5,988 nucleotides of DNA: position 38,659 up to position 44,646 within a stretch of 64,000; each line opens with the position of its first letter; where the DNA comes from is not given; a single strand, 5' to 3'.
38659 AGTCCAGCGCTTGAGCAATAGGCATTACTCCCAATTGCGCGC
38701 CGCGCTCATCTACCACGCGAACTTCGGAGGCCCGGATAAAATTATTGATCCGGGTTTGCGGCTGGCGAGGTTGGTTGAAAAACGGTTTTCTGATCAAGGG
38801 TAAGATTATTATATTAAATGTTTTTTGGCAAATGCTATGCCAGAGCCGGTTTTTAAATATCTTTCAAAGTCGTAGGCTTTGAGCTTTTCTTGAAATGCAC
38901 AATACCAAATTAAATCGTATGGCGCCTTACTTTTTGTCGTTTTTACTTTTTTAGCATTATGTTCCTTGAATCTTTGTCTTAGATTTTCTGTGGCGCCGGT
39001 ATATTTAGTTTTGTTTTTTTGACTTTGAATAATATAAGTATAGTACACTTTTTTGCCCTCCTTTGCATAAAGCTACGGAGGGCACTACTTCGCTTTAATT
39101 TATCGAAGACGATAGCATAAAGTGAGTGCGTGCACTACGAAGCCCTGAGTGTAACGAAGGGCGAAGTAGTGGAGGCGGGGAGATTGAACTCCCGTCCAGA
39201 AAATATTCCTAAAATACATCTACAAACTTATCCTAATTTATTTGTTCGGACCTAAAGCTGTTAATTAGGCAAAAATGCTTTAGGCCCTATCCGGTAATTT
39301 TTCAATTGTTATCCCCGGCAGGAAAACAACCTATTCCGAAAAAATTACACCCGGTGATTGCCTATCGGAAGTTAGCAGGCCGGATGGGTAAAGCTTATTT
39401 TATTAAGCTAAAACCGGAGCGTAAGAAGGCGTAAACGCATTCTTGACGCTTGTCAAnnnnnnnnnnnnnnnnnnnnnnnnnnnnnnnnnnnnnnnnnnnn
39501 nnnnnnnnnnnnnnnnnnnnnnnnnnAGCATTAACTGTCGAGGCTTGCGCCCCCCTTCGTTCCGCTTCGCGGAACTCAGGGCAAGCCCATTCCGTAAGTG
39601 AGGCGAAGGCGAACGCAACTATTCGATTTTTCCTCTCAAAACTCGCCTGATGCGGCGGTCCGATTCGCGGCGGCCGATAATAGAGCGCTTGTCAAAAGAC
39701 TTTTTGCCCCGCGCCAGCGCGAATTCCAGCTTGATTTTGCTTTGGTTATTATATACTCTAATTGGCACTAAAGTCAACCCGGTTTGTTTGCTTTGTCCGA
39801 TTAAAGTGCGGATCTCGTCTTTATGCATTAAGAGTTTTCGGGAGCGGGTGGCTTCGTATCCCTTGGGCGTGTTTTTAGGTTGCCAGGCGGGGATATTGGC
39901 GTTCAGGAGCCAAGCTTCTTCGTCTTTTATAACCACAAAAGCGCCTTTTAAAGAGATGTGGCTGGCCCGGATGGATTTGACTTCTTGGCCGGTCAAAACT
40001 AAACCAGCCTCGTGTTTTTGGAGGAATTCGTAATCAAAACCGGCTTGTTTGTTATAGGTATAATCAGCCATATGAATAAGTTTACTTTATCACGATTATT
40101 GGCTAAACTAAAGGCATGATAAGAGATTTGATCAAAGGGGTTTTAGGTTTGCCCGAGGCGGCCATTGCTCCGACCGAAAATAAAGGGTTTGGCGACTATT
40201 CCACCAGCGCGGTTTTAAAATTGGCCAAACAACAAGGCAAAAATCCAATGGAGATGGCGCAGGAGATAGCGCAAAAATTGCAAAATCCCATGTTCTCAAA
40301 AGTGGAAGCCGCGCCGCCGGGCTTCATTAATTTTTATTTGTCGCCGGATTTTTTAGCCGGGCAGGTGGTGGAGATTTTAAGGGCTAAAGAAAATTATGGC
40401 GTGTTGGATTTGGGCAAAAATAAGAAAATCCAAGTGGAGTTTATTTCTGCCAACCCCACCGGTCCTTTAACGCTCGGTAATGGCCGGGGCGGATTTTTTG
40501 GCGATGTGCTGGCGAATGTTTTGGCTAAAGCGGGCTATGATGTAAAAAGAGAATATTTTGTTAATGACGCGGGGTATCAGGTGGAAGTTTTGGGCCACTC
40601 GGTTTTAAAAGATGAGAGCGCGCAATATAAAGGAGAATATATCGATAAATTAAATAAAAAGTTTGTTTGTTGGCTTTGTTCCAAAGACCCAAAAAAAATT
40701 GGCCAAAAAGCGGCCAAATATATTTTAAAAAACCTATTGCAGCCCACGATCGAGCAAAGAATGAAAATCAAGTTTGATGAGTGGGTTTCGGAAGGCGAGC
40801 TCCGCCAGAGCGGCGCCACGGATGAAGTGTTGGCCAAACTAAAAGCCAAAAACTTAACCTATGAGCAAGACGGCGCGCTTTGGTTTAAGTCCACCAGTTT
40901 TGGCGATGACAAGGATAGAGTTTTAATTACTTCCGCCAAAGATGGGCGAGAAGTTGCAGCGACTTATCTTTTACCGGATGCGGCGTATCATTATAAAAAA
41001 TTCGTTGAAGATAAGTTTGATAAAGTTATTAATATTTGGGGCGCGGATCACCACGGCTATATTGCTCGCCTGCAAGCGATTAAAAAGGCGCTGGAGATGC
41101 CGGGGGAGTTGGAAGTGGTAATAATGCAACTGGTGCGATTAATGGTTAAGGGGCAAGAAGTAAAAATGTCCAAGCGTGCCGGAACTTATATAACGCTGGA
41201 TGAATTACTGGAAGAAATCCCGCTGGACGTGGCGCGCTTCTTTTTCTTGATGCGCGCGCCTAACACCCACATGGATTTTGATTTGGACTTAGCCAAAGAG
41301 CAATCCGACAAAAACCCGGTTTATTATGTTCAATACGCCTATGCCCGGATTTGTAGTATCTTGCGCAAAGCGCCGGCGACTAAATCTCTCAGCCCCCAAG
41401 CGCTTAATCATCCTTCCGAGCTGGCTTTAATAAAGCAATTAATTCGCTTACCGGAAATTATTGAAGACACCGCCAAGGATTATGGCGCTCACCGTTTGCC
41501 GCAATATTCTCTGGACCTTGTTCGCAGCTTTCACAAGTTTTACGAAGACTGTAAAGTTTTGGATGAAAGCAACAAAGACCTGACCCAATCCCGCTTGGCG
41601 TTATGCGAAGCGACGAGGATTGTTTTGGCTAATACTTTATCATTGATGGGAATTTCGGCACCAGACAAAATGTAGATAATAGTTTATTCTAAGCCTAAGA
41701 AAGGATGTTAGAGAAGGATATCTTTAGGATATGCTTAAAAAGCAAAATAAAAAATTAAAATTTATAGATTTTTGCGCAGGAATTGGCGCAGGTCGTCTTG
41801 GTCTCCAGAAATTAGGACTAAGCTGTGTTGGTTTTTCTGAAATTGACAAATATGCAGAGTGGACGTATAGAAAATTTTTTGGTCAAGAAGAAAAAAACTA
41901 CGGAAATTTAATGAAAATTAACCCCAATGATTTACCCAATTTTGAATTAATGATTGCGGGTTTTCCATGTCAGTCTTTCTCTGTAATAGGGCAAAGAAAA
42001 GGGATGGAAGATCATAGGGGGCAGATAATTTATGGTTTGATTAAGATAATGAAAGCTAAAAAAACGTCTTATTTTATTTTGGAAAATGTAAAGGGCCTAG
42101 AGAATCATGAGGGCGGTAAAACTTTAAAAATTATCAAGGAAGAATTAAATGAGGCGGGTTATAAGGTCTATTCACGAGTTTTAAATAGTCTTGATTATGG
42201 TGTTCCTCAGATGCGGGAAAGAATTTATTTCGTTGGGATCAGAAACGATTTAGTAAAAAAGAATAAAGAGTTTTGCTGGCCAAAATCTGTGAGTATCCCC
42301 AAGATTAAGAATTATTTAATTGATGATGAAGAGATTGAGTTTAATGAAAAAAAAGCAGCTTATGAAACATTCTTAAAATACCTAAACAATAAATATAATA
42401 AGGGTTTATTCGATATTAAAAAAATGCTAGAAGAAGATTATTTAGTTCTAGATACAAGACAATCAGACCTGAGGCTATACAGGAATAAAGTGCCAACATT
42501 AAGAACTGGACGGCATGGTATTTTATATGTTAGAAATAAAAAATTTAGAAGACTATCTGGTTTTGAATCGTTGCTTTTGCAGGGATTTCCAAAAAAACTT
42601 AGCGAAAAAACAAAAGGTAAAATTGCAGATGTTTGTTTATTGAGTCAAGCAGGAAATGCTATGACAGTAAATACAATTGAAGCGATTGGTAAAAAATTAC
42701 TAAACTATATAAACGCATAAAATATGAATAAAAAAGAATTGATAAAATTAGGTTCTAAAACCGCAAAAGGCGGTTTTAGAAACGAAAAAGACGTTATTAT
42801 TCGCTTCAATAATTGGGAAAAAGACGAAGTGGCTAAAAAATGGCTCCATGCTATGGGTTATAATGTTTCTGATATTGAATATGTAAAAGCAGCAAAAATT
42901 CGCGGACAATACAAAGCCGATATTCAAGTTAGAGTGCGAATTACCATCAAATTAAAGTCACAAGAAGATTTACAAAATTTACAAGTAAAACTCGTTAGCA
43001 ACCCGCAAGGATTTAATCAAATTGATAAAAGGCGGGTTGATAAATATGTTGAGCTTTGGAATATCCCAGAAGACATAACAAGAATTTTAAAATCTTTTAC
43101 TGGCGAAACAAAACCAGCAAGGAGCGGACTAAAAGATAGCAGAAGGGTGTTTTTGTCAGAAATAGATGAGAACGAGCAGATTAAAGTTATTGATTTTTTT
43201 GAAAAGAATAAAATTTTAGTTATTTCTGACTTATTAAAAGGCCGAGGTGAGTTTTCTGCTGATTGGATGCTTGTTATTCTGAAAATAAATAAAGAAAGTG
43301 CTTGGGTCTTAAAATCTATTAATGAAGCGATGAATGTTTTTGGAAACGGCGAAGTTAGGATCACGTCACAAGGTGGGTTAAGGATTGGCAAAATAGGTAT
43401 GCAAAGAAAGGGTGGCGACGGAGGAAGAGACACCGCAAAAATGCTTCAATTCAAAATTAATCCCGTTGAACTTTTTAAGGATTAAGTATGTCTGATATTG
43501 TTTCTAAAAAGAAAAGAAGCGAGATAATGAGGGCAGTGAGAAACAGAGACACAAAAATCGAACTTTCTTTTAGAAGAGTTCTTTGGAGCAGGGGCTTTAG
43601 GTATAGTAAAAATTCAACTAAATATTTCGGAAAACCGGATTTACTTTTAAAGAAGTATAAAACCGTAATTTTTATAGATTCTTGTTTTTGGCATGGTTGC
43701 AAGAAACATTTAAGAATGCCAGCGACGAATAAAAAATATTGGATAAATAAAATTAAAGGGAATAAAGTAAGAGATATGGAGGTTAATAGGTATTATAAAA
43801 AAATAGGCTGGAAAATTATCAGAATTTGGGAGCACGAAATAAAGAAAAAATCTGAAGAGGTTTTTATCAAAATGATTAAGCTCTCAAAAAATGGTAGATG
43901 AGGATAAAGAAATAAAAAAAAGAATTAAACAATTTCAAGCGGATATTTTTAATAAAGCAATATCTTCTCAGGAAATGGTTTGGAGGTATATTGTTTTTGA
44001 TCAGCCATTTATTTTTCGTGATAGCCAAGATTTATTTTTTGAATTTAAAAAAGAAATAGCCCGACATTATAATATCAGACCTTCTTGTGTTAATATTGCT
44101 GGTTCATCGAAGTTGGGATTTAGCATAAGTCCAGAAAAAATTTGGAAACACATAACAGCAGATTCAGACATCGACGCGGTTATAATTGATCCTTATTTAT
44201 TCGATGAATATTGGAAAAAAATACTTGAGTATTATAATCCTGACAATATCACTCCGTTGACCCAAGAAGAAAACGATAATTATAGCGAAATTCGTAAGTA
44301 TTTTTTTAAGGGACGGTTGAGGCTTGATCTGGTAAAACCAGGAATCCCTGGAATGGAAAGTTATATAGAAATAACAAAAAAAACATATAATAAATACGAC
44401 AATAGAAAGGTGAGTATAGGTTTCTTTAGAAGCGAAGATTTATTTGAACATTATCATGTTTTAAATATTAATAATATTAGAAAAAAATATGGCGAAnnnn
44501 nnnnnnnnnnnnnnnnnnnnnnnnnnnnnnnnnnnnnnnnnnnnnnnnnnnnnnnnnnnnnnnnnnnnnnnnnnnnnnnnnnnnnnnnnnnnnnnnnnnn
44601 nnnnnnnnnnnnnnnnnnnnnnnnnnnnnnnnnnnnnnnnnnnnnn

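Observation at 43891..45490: Operonic pair of a minimal nucleotidyltransferase-fold protein and a standalone DUF262 protein: a candidate novel defence module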

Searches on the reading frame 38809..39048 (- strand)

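Call 107: search_protein_families(library=pfam, proteins=[window:38809-39048:-], max_evalue=0.01)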
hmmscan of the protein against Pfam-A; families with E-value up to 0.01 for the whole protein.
window:38809-39048:- (79 aa): 2 families
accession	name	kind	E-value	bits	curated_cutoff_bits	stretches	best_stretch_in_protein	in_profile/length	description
PF01541.30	GIY-YIG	-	4.8e-18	65.7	22.6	1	1-67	1-70/78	GIY-YIG catalytic domain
PF10544.15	T5orf172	-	0.0049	17.8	20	1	3-65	2-63/101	T5orf172 domain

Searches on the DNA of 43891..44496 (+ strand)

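Call 88: search_dna_similar(query=L084:329-1975:+, collection=ecoli_genomes, mode=distant, max_rows=10)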
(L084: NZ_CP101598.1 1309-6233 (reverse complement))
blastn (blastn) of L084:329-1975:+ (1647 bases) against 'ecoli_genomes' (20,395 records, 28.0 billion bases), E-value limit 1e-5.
Records with a match: 1; places in all: 1; records where one place covers at least 80% of the query: 0.
Genomes with a match: 1 of 5426; with a place that covers at least 80% of the query: 0. Places per genome that has any: lowest 1, median 1, highest 1. On chromosomes: 1 places; on plasmids: 0.
Best place of each record, by identity: 60-80% 1.
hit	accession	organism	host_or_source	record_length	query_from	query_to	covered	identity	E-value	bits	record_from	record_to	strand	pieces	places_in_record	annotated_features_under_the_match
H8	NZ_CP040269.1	Escherichia coli strain 1500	Bivalve mollusk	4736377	742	1430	42%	64.8%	4e-21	113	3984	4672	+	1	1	DUF262 domain-containing protein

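Call 90: get_annotated_region(hit=H8, flank=6000)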
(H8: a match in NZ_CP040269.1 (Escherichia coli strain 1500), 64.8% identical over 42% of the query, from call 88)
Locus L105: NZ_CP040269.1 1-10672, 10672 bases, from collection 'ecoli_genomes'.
description: Escherichia coli strain 1500 chromosome, complete genome
organism: Escherichia coli strain 1500 (NCBI taxid 562)
replicon: chromosome; assembly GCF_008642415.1
host: Bivalve mollusk; source: marine environment; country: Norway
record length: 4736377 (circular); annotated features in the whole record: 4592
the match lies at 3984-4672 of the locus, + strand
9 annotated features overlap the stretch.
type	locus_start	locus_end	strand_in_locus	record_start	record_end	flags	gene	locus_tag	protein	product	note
CDS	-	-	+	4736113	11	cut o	-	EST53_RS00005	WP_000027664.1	DUF5405 family protein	-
CDS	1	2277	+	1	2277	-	-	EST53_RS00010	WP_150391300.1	replication endonuclease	-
CDS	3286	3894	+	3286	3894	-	-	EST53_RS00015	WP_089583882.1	hypothetical protein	-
CDS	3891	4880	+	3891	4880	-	-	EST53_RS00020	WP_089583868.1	DUF262 domain-containing protein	-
CDS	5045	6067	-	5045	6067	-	-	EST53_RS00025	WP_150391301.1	phage portal protein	-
CDS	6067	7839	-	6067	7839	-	-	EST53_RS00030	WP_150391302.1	terminase ATPase subunit family protein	-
CDS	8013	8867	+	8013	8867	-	-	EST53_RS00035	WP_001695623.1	GPO family capsid scaffolding protein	-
CDS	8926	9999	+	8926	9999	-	-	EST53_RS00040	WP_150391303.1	phage major capsid protein, P2 family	-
CDS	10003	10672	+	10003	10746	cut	-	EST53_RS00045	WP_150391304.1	terminase endonuclease subunit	-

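Call 100: search_dna_similar(query=L105:3286-4880:+, collection=ecoli_genomes, mode=near, max_rows=15)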
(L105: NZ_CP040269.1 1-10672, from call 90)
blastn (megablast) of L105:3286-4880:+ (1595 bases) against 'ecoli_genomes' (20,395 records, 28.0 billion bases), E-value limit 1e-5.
Records with a match: 1; places in all: 1; records where one place covers at least 80% of the query: 1.
Genomes with a match: 1 of 5426; with a place that covers at least 80% of the query: 1. Places per genome that has any: lowest 1, median 1, highest 1. On chromosomes: 1 places; on plasmids: 0.
Best place of each record, by identity: >=99% 1.
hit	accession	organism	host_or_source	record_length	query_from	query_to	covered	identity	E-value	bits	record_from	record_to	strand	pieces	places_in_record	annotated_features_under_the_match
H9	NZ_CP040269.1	Escherichia coli strain 1500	Bivalve mollusk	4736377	1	1595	100%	100.0%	0e+0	2946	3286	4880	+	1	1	DUF262 domain-containing protein | hypothetical protein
